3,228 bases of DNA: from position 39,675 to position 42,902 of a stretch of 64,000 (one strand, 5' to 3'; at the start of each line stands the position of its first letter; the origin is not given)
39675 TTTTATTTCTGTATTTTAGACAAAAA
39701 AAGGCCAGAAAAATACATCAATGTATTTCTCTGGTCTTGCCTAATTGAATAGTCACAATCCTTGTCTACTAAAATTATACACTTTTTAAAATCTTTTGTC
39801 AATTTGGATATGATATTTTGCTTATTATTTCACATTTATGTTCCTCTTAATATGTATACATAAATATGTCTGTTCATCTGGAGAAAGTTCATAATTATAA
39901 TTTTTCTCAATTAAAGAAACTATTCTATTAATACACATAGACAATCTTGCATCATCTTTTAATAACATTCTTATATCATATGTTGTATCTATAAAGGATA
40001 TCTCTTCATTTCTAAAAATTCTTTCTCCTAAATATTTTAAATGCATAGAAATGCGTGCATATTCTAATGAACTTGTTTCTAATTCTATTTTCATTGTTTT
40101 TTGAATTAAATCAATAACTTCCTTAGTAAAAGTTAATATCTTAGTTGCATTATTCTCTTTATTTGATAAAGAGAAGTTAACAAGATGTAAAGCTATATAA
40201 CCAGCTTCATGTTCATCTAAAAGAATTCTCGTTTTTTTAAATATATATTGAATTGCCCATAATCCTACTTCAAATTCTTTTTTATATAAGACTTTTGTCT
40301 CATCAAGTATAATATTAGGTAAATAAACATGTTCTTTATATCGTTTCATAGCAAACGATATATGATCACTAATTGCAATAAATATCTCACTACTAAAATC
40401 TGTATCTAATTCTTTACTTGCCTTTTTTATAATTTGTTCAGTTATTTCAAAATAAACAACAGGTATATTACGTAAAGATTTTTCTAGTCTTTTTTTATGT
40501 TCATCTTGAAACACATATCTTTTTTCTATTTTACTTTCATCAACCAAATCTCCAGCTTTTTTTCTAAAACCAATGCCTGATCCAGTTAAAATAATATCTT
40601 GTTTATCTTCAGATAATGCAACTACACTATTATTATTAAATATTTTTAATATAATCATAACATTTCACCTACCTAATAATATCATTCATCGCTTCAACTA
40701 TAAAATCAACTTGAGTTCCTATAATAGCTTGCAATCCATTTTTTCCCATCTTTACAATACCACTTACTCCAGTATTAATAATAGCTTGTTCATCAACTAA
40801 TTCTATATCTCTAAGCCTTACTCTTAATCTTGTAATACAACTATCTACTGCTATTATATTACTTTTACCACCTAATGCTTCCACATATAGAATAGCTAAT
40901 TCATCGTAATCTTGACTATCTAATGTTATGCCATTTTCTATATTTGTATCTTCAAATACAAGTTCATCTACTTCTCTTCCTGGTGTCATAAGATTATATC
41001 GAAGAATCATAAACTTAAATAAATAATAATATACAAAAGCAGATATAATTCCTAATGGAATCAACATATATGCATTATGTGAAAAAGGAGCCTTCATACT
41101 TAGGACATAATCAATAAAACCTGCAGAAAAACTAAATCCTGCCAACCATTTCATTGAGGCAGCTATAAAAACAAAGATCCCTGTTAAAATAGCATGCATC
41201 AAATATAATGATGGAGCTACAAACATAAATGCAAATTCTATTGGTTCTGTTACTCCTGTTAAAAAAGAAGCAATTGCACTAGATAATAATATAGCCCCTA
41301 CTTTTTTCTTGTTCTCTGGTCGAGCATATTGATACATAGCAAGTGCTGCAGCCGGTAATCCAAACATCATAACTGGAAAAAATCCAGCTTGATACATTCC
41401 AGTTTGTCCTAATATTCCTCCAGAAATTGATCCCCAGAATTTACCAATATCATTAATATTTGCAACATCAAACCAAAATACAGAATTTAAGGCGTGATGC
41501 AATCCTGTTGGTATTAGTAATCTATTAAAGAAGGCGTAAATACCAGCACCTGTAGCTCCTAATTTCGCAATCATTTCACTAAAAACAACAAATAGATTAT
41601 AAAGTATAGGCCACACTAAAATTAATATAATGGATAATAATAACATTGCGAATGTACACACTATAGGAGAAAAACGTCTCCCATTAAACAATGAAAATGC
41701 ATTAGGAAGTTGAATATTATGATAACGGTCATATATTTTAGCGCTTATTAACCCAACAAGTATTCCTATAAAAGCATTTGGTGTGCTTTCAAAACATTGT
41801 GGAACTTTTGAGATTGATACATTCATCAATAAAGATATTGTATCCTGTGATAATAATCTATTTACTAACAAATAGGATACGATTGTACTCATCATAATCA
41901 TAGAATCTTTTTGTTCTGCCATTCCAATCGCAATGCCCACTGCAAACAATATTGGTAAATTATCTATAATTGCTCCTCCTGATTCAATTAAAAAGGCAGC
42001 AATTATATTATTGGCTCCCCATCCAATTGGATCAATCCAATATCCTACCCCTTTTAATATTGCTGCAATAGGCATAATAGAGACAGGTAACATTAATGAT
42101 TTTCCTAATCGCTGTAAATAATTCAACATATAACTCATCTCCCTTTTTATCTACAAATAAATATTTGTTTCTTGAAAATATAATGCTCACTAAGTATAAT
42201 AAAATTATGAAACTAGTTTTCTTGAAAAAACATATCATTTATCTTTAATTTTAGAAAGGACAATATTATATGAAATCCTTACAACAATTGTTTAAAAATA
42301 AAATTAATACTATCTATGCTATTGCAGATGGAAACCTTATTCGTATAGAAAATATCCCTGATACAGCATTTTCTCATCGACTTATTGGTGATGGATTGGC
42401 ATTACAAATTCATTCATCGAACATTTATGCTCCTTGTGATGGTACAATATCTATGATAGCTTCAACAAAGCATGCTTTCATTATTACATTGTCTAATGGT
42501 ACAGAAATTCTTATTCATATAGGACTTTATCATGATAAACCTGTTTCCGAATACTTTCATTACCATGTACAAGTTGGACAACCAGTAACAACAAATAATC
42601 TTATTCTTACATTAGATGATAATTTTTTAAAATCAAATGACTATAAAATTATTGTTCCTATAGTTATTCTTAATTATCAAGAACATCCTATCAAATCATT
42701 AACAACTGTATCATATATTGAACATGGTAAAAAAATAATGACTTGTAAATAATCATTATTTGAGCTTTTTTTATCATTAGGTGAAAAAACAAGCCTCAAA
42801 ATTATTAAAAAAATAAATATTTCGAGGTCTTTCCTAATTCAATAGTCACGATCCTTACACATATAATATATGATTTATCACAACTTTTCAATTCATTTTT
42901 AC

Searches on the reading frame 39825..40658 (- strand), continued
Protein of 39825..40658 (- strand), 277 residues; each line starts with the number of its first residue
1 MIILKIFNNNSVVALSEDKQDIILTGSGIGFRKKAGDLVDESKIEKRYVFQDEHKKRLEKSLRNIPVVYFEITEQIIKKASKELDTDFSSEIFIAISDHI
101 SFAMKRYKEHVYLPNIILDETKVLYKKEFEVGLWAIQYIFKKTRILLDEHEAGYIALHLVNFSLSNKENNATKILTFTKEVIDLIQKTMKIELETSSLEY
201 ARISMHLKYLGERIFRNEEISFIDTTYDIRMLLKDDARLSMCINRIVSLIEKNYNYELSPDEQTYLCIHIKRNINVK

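Call 68: find_encoding_contigs(protein=P0084, flank=8000, max_places=1)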
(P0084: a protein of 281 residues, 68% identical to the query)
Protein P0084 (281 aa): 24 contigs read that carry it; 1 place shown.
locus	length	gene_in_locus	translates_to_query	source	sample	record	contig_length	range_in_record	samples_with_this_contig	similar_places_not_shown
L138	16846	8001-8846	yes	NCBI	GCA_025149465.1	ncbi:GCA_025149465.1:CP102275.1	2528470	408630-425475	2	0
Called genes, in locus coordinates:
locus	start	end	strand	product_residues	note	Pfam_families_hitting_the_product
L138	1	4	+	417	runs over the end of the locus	PF01029:NusB, PF22458:RsmF-B_ferredox, PF01728:FtsJ (weak), PF01189:Methyltr_RsmB-F, PF01209:Ubie_methyltran (weak), PF13649:Methyltransf_25, PF13847:Methyltransf_31, PF10354:BMT5-like (weak), +1 more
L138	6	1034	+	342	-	PF21016:RlmN_N, PF04055:Radical_SAM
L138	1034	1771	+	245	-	PF00481:PP2C, PF13672:PP2C_2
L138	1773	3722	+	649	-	PF00069:Pkinase, PF03109:ABC1 (faint), PF07714:PK_Tyr_Ser-Thr, PF03793:PASTA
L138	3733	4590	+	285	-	PF16745:RsgA_N, PF03193:RsgA_GTPase, PF01926:MMR_HSR1 (faint)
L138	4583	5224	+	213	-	PF00834:Ribul_P_3_epim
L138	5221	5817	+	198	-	PF04263:TPK_catalytic, PF04265:TPK_B1_binding (weak)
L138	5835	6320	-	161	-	PF00358:PTS_EIIA_1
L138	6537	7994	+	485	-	PF02378:PTS_EIIC, PF00367:PTS_EIIB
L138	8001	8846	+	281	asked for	PF03123:CAT_RBD, PF00874:PRD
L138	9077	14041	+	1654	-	PF02838:Glyco_hydro_20b, PF07555:NAGidase, PF00754:F5_F8_type_C, PF22633:F5_F8_type_C_2, PF00754:F5_F8_type_C, PF22633:F5_F8_type_C_2 (weak), PF07554:FIVAR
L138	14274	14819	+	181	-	PF21349:RUBY_RBDX, PF02915:Rubrerythrin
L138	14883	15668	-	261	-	PF08543:Phos_pyr_kin, PF00294:PfkB, PF01256:Carb_kinase (weak)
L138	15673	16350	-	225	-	PF00702:Hydrolase, PF13419:HAD_2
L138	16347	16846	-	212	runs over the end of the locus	PF02581:TMP-TENI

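Call 69: find_encoding_contigs(protein=P0116, flank=8000, max_places=1)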
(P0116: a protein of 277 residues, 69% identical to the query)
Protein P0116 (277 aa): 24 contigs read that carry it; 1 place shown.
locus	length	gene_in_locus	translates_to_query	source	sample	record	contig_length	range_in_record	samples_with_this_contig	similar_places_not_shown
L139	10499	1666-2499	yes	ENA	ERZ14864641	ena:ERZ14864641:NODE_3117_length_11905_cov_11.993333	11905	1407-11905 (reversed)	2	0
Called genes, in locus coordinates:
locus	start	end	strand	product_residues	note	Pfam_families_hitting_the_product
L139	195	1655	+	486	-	PF02378:PTS_EIIC, PF00367:PTS_EIIB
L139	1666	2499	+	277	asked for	PF03123:CAT_RBD, PF00874:PRD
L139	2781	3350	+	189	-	-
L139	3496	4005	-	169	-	PF08279:HTH_11 (weak), PF13560:HTH_31, PF01381:HTH_3, PF12844:HTH_19, PF13384:HTH_23 (weak), PF13518:HTH_28 (weak)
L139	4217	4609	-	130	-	PF02823:ATP-synt_DE_N, PF00401:ATP-synt_DE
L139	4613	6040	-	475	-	PF02874:ATP-synt_ab_N, PF00006:ATP-synt_ab, PF22919:ATP-synt_VA_C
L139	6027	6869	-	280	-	PF00231:ATP-synt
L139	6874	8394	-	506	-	PF02874:ATP-synt_ab_N, PF00006:ATP-synt_ab, PF00306:ATP-synt_ab_C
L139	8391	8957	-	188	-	PF00213:OSCP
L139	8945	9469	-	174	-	PF05405:Mt_ATP-synt_B (weak), PF00430:ATP-synt_B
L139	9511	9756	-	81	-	PF00137:ATP-synt_C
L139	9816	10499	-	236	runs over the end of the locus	PF00119:ATP-synt_A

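Call 70: find_encoding_contigs(protein=P0051, flank=8000, max_places=1)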
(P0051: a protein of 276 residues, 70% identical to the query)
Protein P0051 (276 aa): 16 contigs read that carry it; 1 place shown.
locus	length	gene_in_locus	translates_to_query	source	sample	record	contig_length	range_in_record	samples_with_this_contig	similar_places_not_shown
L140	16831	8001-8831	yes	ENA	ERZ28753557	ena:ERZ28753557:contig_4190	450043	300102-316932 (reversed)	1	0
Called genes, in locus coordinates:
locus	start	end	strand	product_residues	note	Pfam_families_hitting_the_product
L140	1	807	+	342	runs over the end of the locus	PF21016:RlmN_N, PF04055:Radical_SAM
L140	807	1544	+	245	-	PF00481:PP2C, PF13672:PP2C_2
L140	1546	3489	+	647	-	PF00069:Pkinase, PF03109:ABC1 (faint), PF07714:PK_Tyr_Ser-Thr, PF03793:PASTA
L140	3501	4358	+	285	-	PF16745:RsgA_N, PF03193:RsgA_GTPase, PF01926:MMR_HSR1 (weak)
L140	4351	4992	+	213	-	PF00834:Ribul_P_3_epim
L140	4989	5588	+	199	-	PF04263:TPK_catalytic, PF04265:TPK_B1_binding (weak)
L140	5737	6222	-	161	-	PF00358:PTS_EIIA_1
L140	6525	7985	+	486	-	PF02378:PTS_EIIC, PF00367:PTS_EIIB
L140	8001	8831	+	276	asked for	PF03123:CAT_RBD, PF00874:PRD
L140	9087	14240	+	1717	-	PF02838:Glyco_hydro_20b, PF07555:NAGidase, PF00754:F5_F8_type_C, PF22633:F5_F8_type_C_2, PF00754:F5_F8_type_C, PF22633:F5_F8_type_C_2, PF07554:FIVAR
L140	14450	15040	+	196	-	PF21349:RUBY_RBDX, PF02915:Rubrerythrin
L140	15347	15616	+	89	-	PF07275:ArdA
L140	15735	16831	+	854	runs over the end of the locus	PF02861:Clp_N, PF00004:AAA, PF17871:AAA_lid_9, PF00158:Sigma54_activat, PF00004:AAA, PF07724:AAA_2, PF07728:AAA_5, PF10431:ClpB_D2-small, +11 more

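Call 71: find_encoding_contigs(protein=P0035, flank=8000, max_places=1)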
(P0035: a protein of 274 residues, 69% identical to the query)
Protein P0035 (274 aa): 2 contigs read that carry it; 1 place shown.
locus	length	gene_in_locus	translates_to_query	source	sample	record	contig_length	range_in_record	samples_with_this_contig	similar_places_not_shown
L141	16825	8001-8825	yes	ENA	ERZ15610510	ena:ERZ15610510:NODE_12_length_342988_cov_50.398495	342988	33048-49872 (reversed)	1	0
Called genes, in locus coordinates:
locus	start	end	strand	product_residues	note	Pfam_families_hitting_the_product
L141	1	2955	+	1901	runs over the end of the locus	PF02838:Glyco_hydro_20b, PF07555:NAGidase, PF00754:F5_F8_type_C, PF22633:F5_F8_type_C_2 (weak), PF00754:F5_F8_type_C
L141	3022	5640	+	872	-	PF00722:Glyco_hydro_16, PF26113:GH16_XgeA (faint), PF07554:FIVAR (weak)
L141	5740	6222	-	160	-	PF00358:PTS_EIIA_1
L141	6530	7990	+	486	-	PF02378:PTS_EIIC, PF00367:PTS_EIIB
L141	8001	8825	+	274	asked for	PF03123:CAT_RBD, PF00874:PRD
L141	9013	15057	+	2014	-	PF02838:Glyco_hydro_20b, PF07555:NAGidase, PF00754:F5_F8_type_C, PF22633:F5_F8_type_C_2 (weak), PF00754:F5_F8_type_C, PF22633:F5_F8_type_C_2 (weak), PF00754:F5_F8_type_C (weak), PF07554:FIVAR (weak)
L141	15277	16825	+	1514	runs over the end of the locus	PF13229:Beta_helix (weak), PF09479:Flg_new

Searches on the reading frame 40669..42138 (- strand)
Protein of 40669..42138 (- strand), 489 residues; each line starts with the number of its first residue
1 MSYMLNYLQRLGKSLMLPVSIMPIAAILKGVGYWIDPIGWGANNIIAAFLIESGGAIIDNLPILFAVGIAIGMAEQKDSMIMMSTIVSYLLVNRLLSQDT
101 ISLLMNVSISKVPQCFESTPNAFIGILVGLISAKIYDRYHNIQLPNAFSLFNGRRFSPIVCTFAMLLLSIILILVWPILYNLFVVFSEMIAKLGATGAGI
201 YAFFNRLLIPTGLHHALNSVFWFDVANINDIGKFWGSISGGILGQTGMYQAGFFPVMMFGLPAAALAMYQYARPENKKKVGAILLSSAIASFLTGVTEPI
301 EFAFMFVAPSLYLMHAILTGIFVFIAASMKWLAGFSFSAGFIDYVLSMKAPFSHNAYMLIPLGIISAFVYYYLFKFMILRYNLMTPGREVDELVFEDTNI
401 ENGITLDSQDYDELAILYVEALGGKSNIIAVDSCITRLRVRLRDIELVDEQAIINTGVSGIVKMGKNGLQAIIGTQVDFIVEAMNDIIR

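Call 6: search_protein_families(library=pfam, proteins=[window:40669-42138:-])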
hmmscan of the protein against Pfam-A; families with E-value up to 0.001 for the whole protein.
window:40669-42138:- (489 aa): 2 families
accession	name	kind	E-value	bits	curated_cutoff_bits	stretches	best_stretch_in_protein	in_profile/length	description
PF02378.23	PTS_EIIC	-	8.8e-61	206.2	30.7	1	12-320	1-319/319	Phosphotransferase system, EIIC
PF00367.25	PTS_EIIB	-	2.1e-13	49.9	27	1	418-449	3-34/34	phosphotransferase system, EIIB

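Call 32: search_protein_families(library=ncbifam, proteins=[window:40669-42138:-])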
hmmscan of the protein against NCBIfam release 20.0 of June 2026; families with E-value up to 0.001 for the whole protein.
window:40669-42138:- (489 aa): 19 families
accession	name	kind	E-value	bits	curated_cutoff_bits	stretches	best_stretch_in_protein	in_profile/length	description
TIGR01998.1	PTS-II-BC-nag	equivalog_domain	1.2e-173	578.2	553.2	1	4-484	1-474/475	N-acetylglucosamine-specific PTS transporter subunit IIBC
TIGR02002.1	PTS-II-BC-glcB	equivalog_domain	1.4e-121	406.7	591.8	1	5-488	5-500/502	glucose-specific PTS transporter subunit IIBC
NF007608.0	PRK10255.1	equivalog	2.5e-111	373.2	1010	1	4-488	3-466/648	PTS N-acetyl glucosamine transporter subunit IIABC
NF008301.0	PRK11089.1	equivalog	4.3e-109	365.3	647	1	5-489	6-475/477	PTS glucose transporter subunit IIBC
NF007509.0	PRK10110.1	subfamily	1.1e-82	278.1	665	1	5-488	12-525/530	PTS maltose transporter subunit IICB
TIGR02004.1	PTS-IIBC-malX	hypoth_equivalog_domain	2e-81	274.1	632.2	1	4-487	4-516/517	maltose/glucose-specific PTS transporter subunit IIBC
TIGR02005.1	PTS-IIBC-alpha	subfamily_domain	5.5e-65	219.6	607.3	1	6-488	2-524/524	alpha-glucoside-specific PTS transporter subunit IIBC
TIGR02003.1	PTS-II-BC-unk1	hypoth_equivalog_domain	8.3e-57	192.9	649.85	3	263-487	318-544/547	PTS transporter subunit IIBC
TIGR00852.1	pts-Glc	subfamily_domain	2e-53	181.6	291.1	1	54-329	1-288/290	maltose/glucose-specific PTS transporter subunit IIC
NF007255.0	PRK09702.1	equivalog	5.8e-14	52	321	1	358-488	9-146/161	PTS sugar transporter subunit IIB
TIGR00826.1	EIIB_glc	domain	8.2e-13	48.5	45.75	1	380-474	2-88/88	glucose PTS transporter subunit EIIB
NF007311.0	PRK09796.1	equivalog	1.9e-09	36.6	722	1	408-480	2-74/485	PTS cellobiose/arbutin/salicin transporter subunit IIBC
TIGR01995.1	PTS-II-ABC-beta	subfamily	2.1e-09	36.4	614.7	1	411-487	1-77/618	beta-glucoside-specific PTS transporter subunit IIABC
TIGR01996.1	PTS-II-BC-sucr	equivalog_domain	2.7e-09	36.2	559.3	1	411-484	2-76/461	sucrose-specific PTS transporter subunit IIBC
NF011497.0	PRK14905.1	equivalog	1.1e-07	31.5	485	1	409-486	273-351/357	triosephosphate isomerase/PTS system glucose/sucrose-specific transporter subunit IIB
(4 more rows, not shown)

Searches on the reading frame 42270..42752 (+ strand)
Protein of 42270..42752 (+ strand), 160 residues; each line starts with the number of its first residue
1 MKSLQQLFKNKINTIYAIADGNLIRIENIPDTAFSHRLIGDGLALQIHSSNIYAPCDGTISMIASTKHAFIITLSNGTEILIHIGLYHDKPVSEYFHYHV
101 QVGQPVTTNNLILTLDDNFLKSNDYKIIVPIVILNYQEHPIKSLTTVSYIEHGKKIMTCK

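Call 6: search_protein_families(library=pfam, proteins=[window:42270-42752:+])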
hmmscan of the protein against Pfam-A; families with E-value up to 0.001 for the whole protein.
window:42270-42752:+ (160 aa): 1 family
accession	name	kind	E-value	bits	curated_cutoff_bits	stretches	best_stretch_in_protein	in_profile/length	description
PF00358.26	PTS_EIIA_1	-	2.7e-36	124.5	27.2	1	14-138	2-126/127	phosphoenolpyruvate-dependent sugar phosphotransferase system, EIIA 1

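Call 32: search_protein_families(library=ncbifam, proteins=[window:42270-42752:+])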
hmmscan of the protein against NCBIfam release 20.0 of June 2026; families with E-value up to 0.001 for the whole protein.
window:42270-42752:+ (160 aa): 5 families
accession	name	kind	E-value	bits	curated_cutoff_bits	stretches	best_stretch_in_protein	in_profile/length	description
TIGR01995.1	PTS-II-ABC-beta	subfamily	1.9e-30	105.9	614.7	1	12-140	470-598/618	beta-glucoside-specific PTS transporter subunit IIABC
TIGR00830.1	PTBA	subfamily_domain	1.2e-28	99.5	97.5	1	16-135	2-121/121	glucose PTS transporter subunit IIA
NF006962.0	PRK09439.1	equivalog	1.3e-27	96.6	212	1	11-147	19-153/169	PTS glucose transporter subunit IIA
NF007335.0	PRK09824.1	equivalog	7.5e-23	81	894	1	10-156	476-622/627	PTS beta-glucoside transporter subunit IIABC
NF007608.0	PRK10255.1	equivalog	2.5e-20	72.5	1010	1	11-139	497-625/648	PTS N-acetyl glucosamine transporter subunit IIABC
